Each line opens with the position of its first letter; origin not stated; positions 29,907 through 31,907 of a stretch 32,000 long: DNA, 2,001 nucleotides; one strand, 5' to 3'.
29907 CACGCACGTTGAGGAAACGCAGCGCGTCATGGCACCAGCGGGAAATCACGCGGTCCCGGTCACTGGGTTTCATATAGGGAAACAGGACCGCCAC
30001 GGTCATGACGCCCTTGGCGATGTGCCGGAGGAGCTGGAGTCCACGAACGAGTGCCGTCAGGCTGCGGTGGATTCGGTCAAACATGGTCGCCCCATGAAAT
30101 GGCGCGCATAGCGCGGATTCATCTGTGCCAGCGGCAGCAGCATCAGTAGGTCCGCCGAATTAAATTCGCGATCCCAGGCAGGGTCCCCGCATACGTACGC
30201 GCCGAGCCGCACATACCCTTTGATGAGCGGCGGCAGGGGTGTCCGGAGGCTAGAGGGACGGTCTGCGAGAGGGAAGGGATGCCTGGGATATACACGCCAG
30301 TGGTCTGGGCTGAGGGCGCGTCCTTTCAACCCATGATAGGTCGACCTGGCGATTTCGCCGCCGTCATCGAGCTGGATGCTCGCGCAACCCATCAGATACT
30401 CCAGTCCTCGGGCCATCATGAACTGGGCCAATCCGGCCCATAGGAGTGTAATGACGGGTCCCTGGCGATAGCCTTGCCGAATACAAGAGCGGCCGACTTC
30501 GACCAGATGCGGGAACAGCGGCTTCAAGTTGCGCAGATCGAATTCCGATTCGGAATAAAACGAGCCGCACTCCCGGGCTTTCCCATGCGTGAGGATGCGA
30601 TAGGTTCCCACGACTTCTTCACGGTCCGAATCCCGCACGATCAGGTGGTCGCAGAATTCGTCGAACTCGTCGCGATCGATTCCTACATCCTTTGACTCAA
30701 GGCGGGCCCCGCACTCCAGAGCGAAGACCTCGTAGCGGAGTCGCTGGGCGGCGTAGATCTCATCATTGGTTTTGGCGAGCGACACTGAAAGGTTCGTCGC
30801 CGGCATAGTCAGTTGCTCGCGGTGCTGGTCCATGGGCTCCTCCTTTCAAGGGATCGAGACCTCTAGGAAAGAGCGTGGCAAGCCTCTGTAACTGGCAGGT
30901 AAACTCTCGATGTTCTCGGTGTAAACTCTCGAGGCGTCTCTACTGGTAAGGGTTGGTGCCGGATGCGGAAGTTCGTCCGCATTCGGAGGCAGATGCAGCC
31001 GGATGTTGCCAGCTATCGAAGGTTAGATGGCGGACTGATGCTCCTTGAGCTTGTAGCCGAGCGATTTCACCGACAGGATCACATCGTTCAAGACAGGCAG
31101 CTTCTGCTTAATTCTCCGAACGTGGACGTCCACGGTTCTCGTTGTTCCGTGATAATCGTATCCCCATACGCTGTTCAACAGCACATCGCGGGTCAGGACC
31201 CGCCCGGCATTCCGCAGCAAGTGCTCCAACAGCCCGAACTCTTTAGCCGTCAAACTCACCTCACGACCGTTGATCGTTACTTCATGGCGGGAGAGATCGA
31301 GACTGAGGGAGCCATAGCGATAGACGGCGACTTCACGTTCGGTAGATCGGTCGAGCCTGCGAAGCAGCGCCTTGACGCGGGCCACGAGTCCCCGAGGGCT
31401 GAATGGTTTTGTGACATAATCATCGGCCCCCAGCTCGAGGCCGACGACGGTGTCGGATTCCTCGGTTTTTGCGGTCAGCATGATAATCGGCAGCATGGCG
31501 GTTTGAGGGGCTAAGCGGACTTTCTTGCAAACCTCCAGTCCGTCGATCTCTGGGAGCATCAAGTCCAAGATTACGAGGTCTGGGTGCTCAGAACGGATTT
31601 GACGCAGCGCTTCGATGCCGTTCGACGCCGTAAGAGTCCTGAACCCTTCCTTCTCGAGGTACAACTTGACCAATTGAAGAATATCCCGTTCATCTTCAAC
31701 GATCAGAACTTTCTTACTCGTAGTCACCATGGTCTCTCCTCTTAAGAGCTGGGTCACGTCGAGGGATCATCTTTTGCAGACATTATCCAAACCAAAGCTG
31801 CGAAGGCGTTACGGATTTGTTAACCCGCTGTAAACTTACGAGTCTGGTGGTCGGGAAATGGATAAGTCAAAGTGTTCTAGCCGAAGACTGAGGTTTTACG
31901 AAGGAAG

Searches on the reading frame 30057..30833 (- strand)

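Call 15: search_protein_families(library=pfam, proteins=[window:30057-30833:-], max_evalue=0.001)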
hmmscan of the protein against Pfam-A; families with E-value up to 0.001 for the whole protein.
window:30057-30833:- (258 aa): 1 family
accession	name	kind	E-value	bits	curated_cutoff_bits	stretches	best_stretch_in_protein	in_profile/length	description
PF13444.12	Acetyltransf_5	-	1.8e-35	122.2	22.4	1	32-133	1-102/102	Acetyltransferase (GNAT) domain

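Call 85: search_protein_families(library=ncbifam, proteins=[window:30057-30833:-], max_evalue=0.00001)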
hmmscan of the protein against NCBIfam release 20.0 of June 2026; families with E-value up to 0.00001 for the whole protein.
window:30057-30833:- (258 aa): 4 families
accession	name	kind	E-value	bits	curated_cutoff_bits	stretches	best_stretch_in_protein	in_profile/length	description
NF052554.1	OrAlActfOlsBRHOCB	equivalog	2.2e-50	171.8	350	1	12-246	5-253/256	L-ornithine N(alpha)-acyltransferase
NF052555.1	OrAlActfOlsBBRUA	equivalog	4.5e-48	164.2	320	1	13-246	21-270/278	l-ornithine N(alpha)-acyltransferase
NF052615.1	orn_lipid_OlsF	equivalog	2e-15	56.4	620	1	52-154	343-450/570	bifunctional ornithine lipid synthase OlsF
TIGR03694.1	exosort_acyl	subfamily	9.5e-08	31.8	111.95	1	16-124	9-125/241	PEP-CTERM/exosortase system-associated acyltransferase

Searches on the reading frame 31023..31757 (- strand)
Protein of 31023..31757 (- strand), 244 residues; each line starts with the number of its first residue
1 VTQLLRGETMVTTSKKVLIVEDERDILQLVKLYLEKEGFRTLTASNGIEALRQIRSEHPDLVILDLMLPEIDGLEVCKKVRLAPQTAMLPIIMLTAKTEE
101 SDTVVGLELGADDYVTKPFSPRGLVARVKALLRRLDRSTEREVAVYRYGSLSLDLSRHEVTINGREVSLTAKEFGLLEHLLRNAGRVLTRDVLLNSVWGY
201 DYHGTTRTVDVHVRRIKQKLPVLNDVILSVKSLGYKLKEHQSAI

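Call 78: search_protein_families(library=pfam, proteins=[window:31023-31757:-], max_evalue=0.0001)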
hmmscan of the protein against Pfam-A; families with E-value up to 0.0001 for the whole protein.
window:31023-31757:- (244 aa): 2 families
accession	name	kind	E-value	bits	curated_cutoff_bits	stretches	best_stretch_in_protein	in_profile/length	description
PF00072.30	Response_reg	-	2.6e-32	111.7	30.2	1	17-129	1-111/111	Response regulator receiver domain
PF00486.34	Trans_reg_C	-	1e-23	83.6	26.2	1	164-237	1-77/77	Transcriptional regulatory protein, C terminal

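Call 85: search_protein_families(library=ncbifam, proteins=[window:31023-31757:-], max_evalue=0.00001)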
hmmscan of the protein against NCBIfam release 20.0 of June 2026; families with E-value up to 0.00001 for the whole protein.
window:31023-31757:- (244 aa): 95 families (the best 25 are shown)
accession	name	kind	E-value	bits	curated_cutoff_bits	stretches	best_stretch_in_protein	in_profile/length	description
TIGR02154.1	PhoB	equivalog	2.6e-71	239.5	296.2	1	14-237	2-225/226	phosphate regulon transcriptional regulator PhoB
NF040534.1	resp_reg_YycF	equivalog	4.7e-68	228.9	340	1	15-240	1-230/231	response regulator YycF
NF040689.1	MtrAB_MtrA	equivalog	8.1e-67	224.8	300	1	17-236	1-217/219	MtrAB system response regulator MtrA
NF053854.1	RespRegPhoBBctds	equivalog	9.4e-62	208.3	270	1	17-237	1-224/225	two-component system response regulator PhoB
NF041733.1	resp_reg_CseB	equivalog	1.9e-61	207.4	350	1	16-238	2-227/228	two-component system response regulator CseB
NF045944.1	ResRegRpaBCyano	equivalog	4.9e-61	206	330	1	18-238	1-228/229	response regulator transcription factor RpaB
NF008296.0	PRK11083.1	equivalog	6.5e-61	205.6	273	1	14-238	3-226/228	two-component system response regulator CreB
NF033117.2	vanR_ACDEGLN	exception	1.6e-59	201.2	350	1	17-236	1-224/226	VanR-ABDEGLN family response regulator transcription factor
NF007982.1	PRK10710.1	equivalog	1.9e-56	191.2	380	1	11-238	4-228/235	envelope stress response regulator BaeR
NF007005.1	PRK09468.1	equivalog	2.3e-53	181.1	331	1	14-219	3-210/237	osmolarity response regulator transcription factor OmpR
NF041209.1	resp_regPieR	equivalog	2.4e-52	177.9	450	1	16-239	2-229/231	two component system response regulator PieR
NF033120.0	vanR_FM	exception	8.4e-52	176.1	460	1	16-236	5-228/231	vancomycin resistance response regulator transcription factor, VanR-F/VanR-M family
NF007546.0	PRK10161.1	equivalog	1.6e-50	171.8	471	1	15-236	3-224/229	phosphate response regulator transcription factor PhoB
TIGR01387.1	cztR_silR_copR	subfamily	4.5e-48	163.8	279.2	1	17-237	1-218/218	heavy metal response regulator transcription factor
NF041734.1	resp_reg_RppA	equivalog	9.5e-48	162.5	250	1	16-238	2-228/229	two-component system response regulator RppA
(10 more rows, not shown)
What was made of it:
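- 31023..31757 (-): PhoB-like OmpR-family response regulator gene, the probable binder of the repeats. The top NCBIfam hit is TIGR02154 PhoB at 239.5 bits, below the cut-off of 296 (call 85).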
